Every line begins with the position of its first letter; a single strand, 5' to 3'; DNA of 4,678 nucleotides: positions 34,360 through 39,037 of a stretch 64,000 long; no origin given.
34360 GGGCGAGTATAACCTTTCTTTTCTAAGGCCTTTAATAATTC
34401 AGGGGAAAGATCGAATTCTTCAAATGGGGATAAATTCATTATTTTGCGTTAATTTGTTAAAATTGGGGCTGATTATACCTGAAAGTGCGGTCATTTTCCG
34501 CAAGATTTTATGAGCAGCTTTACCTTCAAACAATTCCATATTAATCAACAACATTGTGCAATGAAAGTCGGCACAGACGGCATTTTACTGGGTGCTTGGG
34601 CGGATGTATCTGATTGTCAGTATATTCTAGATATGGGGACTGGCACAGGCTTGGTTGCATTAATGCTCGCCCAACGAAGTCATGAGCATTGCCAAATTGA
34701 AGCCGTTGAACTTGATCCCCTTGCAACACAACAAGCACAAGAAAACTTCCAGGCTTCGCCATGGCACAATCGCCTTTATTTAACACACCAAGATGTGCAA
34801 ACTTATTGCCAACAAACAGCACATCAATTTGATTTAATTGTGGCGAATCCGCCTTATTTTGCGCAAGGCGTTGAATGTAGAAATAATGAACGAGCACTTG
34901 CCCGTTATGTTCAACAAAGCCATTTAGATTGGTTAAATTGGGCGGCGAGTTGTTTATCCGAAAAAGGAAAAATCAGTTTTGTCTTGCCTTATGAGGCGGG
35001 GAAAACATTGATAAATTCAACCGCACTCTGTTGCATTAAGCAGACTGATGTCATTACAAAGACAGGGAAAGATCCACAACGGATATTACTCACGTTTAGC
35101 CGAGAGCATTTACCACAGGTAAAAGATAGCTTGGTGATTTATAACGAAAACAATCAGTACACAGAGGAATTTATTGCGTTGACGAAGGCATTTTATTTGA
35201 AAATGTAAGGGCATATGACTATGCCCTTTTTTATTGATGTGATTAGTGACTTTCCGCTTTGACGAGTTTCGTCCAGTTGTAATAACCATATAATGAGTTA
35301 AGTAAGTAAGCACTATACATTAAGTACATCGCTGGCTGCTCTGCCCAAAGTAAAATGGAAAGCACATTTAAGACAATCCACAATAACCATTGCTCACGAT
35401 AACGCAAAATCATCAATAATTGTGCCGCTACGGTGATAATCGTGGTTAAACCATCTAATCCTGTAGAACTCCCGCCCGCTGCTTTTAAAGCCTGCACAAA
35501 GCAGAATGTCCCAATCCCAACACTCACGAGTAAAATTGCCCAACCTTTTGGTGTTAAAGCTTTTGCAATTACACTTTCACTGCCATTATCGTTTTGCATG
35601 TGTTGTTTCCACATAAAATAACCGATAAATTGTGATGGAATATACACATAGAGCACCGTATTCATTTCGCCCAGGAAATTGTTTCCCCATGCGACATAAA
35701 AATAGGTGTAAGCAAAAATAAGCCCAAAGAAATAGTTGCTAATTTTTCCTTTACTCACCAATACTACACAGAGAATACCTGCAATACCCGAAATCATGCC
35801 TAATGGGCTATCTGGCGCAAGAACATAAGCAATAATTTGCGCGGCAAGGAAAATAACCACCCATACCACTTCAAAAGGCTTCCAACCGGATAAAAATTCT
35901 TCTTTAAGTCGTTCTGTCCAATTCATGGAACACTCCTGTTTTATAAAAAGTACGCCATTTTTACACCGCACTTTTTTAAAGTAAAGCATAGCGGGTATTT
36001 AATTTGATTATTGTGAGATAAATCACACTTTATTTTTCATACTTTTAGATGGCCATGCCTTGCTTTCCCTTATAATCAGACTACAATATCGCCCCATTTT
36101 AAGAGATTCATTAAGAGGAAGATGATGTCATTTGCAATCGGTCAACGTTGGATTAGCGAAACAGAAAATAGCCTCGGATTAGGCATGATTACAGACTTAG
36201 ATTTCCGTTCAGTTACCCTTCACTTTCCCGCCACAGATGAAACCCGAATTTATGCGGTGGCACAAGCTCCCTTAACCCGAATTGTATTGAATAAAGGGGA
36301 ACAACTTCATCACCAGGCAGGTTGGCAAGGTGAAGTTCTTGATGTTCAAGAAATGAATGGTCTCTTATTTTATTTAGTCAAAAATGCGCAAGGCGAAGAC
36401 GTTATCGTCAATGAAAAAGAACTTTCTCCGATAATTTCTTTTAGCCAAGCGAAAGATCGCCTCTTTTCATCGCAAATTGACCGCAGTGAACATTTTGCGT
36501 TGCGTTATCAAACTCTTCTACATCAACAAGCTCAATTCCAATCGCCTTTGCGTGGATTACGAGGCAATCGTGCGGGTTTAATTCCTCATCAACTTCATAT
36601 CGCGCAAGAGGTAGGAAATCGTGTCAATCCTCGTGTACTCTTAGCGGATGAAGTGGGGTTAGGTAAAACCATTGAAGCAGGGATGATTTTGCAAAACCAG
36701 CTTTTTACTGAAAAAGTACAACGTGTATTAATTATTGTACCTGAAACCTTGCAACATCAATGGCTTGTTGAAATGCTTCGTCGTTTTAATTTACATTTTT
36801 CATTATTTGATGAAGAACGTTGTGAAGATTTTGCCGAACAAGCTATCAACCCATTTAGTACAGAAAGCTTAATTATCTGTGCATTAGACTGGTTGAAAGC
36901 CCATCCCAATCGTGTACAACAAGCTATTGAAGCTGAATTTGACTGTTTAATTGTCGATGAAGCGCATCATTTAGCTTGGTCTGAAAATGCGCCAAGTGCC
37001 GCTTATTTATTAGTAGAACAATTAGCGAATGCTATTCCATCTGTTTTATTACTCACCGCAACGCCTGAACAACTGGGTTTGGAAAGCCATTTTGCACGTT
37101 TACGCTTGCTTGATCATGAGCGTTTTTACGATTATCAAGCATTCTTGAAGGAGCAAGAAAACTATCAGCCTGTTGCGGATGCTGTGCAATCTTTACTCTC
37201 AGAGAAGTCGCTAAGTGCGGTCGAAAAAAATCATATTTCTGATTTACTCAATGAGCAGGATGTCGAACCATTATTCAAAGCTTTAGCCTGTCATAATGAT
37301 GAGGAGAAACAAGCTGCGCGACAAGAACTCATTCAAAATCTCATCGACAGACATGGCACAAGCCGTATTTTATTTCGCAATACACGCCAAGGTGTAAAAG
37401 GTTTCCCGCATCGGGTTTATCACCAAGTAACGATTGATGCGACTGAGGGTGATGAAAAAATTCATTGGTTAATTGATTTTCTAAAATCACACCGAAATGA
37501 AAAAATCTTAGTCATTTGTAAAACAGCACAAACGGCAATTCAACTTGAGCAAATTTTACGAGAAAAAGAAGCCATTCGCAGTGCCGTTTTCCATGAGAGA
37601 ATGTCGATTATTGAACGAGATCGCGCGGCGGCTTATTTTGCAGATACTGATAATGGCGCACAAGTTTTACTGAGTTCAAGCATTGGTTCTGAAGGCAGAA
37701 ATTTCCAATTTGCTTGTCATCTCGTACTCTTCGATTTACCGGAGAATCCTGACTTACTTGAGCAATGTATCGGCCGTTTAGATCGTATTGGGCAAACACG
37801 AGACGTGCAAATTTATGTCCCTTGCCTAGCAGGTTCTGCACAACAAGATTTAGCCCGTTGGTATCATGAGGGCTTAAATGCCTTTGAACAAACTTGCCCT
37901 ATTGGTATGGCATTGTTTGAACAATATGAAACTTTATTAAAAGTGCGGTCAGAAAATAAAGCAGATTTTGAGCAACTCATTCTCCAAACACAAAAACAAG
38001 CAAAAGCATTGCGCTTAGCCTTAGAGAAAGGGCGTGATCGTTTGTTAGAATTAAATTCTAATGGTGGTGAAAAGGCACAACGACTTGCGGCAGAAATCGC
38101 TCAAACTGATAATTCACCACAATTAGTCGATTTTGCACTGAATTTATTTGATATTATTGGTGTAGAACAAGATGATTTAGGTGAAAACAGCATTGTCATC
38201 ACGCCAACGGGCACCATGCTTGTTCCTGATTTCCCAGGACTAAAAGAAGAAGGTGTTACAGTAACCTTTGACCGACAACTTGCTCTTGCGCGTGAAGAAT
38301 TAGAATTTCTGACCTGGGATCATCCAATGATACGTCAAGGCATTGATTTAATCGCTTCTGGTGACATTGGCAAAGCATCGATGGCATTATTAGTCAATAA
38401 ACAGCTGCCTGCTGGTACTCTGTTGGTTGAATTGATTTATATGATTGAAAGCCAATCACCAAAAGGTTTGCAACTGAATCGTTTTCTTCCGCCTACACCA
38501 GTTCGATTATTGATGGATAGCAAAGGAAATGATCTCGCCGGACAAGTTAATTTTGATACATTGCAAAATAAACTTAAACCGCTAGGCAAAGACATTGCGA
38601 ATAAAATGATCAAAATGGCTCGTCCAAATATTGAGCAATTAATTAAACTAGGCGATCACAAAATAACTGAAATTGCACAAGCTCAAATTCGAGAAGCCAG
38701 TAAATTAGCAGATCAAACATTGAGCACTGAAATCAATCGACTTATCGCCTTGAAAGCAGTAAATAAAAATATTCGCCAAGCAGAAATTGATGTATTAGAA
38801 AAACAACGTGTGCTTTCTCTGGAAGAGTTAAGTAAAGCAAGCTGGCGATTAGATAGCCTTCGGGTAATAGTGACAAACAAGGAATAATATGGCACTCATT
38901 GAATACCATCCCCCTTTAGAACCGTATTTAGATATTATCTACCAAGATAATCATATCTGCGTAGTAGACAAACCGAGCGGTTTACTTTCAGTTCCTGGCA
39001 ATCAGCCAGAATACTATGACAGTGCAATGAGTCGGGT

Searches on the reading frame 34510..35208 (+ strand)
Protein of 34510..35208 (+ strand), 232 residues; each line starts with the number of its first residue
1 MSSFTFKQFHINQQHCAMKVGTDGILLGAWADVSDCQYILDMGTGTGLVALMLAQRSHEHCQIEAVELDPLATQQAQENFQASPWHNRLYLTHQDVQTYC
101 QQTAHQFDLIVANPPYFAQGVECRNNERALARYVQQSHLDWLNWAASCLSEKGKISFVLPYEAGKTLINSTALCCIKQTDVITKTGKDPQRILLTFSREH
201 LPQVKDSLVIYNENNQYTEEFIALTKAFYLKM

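Call 8: search_protein_families(library=ncbifam, proteins=[window:34510-35208:+])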
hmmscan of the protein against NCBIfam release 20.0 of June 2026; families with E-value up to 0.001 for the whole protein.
window:34510-35208:+ (232 aa): 30 families (the best 25 are shown)
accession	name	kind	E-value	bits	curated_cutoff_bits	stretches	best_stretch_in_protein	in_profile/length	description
NF047853.1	tRm6a37MtseTrmN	equivalog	6.4e-82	274.9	350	1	3-232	11-244/244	tRNA(1)(Val) (adenine(37)-N(6))-methyltransferase TrmN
TIGR03534.1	RF_mod_PrmC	equivalog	7.5e-17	61.6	199.1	1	9-121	60-171/253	peptide chain release factor N(5)-glutamine methyltransferase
TIGR00536.1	hemK_fam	subfamily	8.2e-14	51.3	115.5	1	37-119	116-195/286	HemK family protein methyltransferase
TIGR03533.1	L3_gln_methyl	equivalog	3.3e-13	49.6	229.7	1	29-118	115-201/284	50S ribosomal protein L3 N(5)-glutamine methyltransferase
NF011529.0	PRK14968.1-3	equivalog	7.7e-12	45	162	1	7-119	6-111/198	putative methyltransferase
TIGR00537.1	hemK_rel_arch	hypoth_equivalog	2.9e-09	36.9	87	1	23-120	7-96/179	HemK2/MTQ2 family protein methyltransferase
NF011530.0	PRK14968.1-4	equivalog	1.4e-08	34.3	243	1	25-119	27-112/202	putative methyltransferase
NF001785.0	PRK00517.2-2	equivalog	4.2e-08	32.7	188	1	37-113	147-218/282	50S ribosomal protein L11 methyltransferase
NF043040.1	corrin_prot_MT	hypoth_equivalog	1.2e-07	31.4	180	1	36-112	42-116/216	corrinoid protein-associated methyltransferase CpaM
TIGR00406.1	prmA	equivalog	1.4e-07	31.3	183.15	1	37-113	161-232/288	50S ribosomal protein L11 methyltransferase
NF001784.0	PRK00517.2-1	equivalog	6e-07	29.2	244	1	35-113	151-228/290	50S ribosomal protein L11 methyltransferase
NF011527.0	PRK14968.1-1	equivalog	7.8e-07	29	242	1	30-122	29-109/192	putative methyltransferase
TIGR00755.1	ksgA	equivalog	2.8e-06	26.9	171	1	30-116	24-104/256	16S rRNA (adenine(1518)-N(6)/adenine(1519)-N(6))-dimethyltransferase RsmA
NF001790.0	PRK00517.3-3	equivalog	2.8e-06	26.9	269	1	36-113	123-198/262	50S ribosomal protein L11 methyltransferase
NF008748.0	PRK11783.1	equivalog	4.3e-06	25.2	466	1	75-158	579-658/704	bifunctional 23S rRNA (guanine(2069)-N(7))-methyltransferase RlmK/23S rRNA (guanine(2445)-N(2))-methyltransferase RlmL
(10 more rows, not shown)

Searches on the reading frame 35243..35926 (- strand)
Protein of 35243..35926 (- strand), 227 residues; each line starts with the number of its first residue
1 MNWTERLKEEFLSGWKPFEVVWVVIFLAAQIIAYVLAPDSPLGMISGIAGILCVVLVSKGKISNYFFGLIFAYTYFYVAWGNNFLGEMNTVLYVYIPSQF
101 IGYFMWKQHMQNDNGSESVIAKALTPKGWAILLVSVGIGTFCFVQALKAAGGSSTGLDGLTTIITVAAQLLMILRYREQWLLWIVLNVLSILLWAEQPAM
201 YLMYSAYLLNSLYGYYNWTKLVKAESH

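Call 8: search_protein_families(library=ncbifam, proteins=[window:35243-35926:-])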
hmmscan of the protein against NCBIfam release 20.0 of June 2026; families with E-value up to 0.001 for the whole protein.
window:35243-35926:- (227 aa): 2 families
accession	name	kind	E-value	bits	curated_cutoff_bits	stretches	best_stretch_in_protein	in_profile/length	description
TIGR01528.1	NMN_trans_PnuC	equivalog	1.7e-57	194.4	42.45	1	41-223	3-186/187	nicotinamide riboside transporter PnuC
NF011926.0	PRK15397.1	subfamily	6.2e-15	55.7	335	2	158-224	163-231/239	nicotinamide riboside transporter PnuC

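Call 11: find_homologous_proteins(query=window:35243-35926:-, max_evalue=1e-20)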
Query window:35243-35926:- (227 aa): 767 proteins with E <= 1e-20 among 1388 candidates; the best 120 are listed.
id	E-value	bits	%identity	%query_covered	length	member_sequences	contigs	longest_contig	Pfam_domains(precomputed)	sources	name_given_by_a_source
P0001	2.7e-143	493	99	100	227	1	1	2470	PF04973.18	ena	-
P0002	5.2e-142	489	98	100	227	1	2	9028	PF04973.18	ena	-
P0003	5.8e-141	486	96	100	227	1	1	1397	PF04973.18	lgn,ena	-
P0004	1.4e-139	481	96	100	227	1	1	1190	PF04973.18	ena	-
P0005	1.5e-139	481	97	100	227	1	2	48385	PF04973.18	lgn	-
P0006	2.8e-139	480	96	100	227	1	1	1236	PF04973.18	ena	-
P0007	5.9e-139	479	96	100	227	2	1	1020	PF04973.18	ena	-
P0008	2.3e-138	477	96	100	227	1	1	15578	PF04973.18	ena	-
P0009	1.0e-137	475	94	100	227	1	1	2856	PF04973.18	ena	-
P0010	1.1e-137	475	95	100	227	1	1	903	PF04973.18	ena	-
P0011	1.2e-137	475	95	100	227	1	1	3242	PF04973.18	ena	-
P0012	1.3e-137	475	95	100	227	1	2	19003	PF04973.18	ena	-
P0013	1.3e-137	475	95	100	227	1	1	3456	PF04973.18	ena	-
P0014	2.1e-137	474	95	100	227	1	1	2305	PF04973.18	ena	-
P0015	3.3e-137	474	95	100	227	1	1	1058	PF04973.18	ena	-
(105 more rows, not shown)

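Call 21: find_related_loci(query=A1, collection=genome_contigs, flank=2500)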
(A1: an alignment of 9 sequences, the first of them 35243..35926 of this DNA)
Query A1 (227 aa) in genome_contigs; peptide patterns used: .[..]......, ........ (x = any residue, [..] = any of these).
245 stretches matched a pattern; 132 encode a relative of the query (tblastn E <= 1e-3); the best 80 are kept; 80 distinct loci.
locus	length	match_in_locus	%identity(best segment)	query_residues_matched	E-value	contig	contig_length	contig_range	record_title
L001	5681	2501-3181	100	1-227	1e-150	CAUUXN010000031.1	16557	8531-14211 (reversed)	MAG TPA_asm: uncultured Haemophilus sp. isolate SRR23388455_bin.21_MetaWRAP_v1.3_MAG genome assembly, contig: ERZ2165978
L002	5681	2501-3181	100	1-227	1e-150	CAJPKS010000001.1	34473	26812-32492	MAG: Haemophilus sp. HMSC068C11 isolate SRR6059105-mag-bin.1 genome assembly, contig: SRR6059105-mag-bin.1_2, whole geno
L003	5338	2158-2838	100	1-227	5e-151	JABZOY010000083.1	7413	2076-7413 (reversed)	MAG: Haemophilus sp. isolate JCVI_47_bin.5 NODE_83_length_7413_cov_16.126227, whole genome shotgun sequence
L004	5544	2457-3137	100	1-227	9e-152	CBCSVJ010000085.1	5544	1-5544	MAG TPA_asm: uncultured Haemophilus sp. isolate SRR20550193_concoct_5 genome assembly, contig: ERZ24911481.7112, whole g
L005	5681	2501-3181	100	1-227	1e-150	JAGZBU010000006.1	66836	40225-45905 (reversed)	MAG: Haemophilus parainfluenzae isolate L3_106_038G1_dasL3_106_038G1_metabat.metabat.5 L3_106_038G1_scaffold_76, whole g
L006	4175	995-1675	100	1-227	9e-152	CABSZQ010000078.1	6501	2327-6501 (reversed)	MAG TPA_asm: uncultured Haemophilus sp. isolate MGYG-HGUT-03060 genome assembly, contig: GUT_GENOME198893_78, whole geno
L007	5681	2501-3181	100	1-227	1e-149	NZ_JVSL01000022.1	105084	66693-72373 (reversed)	Haemophilus parainfluenzae strain 146_HPAR 264_105084_4549998_127+,...,46+, whole genome shotgun sequence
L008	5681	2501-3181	99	1-227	1e-149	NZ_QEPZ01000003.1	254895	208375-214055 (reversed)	Haemophilus parainfluenzae strain C2008003258 C2008003258_S23_ctg_1021, whole genome shotgun sequence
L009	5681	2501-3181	100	1-227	1e-149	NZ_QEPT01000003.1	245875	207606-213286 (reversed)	Haemophilus parainfluenzae strain C2006002596 C2006002596_S9_ctg_1066, whole genome shotgun sequence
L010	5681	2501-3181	100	1-227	1e-149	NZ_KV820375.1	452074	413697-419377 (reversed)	Haemophilus sp. HMSC068C11 Scaffold171, whole genome shotgun sequence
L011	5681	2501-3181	99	1-227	6e-149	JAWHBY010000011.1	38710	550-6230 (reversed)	MAG: Haemophilus parainfluenzae isolate N4_097_010G1_dasN4_097_010G1_concoct_5 N4_097_010G1_scaffold_93, whole genome sh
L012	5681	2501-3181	99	1-227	7e-149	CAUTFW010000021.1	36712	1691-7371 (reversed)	MAG TPA_asm: Haemophilus parainfluenzae isolate SRR17301056_bin.12_MetaWRAP_v1.3_MAG genome assembly, contig: ERZ1420951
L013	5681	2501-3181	98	1-227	8e-149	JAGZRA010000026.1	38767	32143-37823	MAG: Haemophilus parainfluenzae isolate L2_019_244G1_dasL2_019_244G1_metabat.metabat.1 L2_019_244G1_scaffold_441, whole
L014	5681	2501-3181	99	1-227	7e-149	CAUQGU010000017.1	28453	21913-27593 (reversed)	MAG TPA_asm: uncultured Haemophilus sp. isolate ERR9968804_bin.30_MetaWRAP_v1.3_MAG genome assembly, contig: ERZ21615655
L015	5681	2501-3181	98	1-227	7e-149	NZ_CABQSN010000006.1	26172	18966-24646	MAG: uncultured Haemophilus sp. isolate MGYG-HGUT-00860, whole genome shotgun sequence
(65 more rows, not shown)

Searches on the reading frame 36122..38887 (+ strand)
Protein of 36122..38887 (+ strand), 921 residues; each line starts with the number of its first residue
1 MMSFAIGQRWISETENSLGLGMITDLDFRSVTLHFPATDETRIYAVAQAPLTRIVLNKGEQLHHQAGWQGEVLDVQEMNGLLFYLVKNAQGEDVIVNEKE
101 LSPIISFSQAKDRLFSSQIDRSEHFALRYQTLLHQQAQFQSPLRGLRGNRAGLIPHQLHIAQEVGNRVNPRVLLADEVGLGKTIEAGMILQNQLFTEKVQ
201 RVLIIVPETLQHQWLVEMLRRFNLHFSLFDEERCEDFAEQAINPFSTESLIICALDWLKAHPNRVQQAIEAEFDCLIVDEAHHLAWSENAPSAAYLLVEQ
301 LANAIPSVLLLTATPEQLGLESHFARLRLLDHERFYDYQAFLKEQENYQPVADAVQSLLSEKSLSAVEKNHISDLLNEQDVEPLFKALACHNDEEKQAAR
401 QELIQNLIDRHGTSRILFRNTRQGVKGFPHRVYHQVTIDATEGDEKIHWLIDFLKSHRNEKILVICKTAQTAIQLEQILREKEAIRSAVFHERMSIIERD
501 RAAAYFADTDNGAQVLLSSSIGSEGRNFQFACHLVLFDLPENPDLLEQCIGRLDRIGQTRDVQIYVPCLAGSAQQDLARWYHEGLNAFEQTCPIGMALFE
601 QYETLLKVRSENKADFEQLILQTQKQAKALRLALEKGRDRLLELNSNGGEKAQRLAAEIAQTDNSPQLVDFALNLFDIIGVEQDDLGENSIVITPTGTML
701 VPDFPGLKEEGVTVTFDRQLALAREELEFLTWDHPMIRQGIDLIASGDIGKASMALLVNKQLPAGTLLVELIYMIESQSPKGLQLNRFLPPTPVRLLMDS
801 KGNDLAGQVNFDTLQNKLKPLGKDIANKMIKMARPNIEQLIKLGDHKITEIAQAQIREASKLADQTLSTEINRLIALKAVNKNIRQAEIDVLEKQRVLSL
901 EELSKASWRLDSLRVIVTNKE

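Call 8: search_protein_families(library=ncbifam, proteins=[window:36122-38887:+])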
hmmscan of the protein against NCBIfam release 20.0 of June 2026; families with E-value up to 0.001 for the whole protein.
window:36122-38887:+ (921 aa): 13 families
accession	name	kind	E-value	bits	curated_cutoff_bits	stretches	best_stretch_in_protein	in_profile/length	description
NF003426.0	PRK04914.1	equivalog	0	1369.4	576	2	442-920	477-958/959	RNA polymerase-associated protein RapA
NF041062.1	DpdE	equivalog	7.6e-67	226.1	500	2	13-407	5-397/1048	protein DpdE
NF038317.1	DISARM_DrmD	equivalog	2.7e-60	204.7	610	2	171-361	126-327/1021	DISARM system SNF2-like helicase DrmD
NF038318.1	DISARM_DrmD_b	equivalog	9e-40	136.6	950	2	137-359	14-237/868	DISARM system SNF2-like helicase DrmD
NF042964.1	phospholipD_antiphage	equivalog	2e-30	105.8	1100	2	151-334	227-429/895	phospholipase D-like domain-containing anti-phage protein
NF058637.1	helic_SCO1167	equivalog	3.8e-11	41.8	1200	1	458-565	778-883/932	SCO1167/SCO6262 family helicase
NF053675.1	pilus_reg_Snf2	equivalog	2.8e-10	39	1100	2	513-566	929-982/1029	pilus expression-regulating Snf2 family helicase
NF008394.0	PRK11192.1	equivalog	2.1e-09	36.7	507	1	434-558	222-343/441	ATP-dependent RNA helicase SrmB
NF041790.1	anti-phage_ZorD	equivalog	4.5e-08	31.5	1500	1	427-567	889-1035/1035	type I Zorya anti-phage system protein ZorD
NF008744.0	PRK11776.1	equivalog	2.1e-06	26.6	524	1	441-558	224-338/460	ATP-dependent RNA helicase DbpA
NF007882.0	PRK10590.1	equivalog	2.6e-06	26.7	743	1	452-561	238-344/456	ATP-dependent RNA helicase RhlE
NF053711.1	RNA_heli_RhlE1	exception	9.4e-06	24.6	750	1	445-561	230-343/434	RNA helicase RhlE1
TIGR01389.1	recQ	equivalog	1.3e-05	23.9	640.2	0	438-561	203-323/591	DNA helicase RecQ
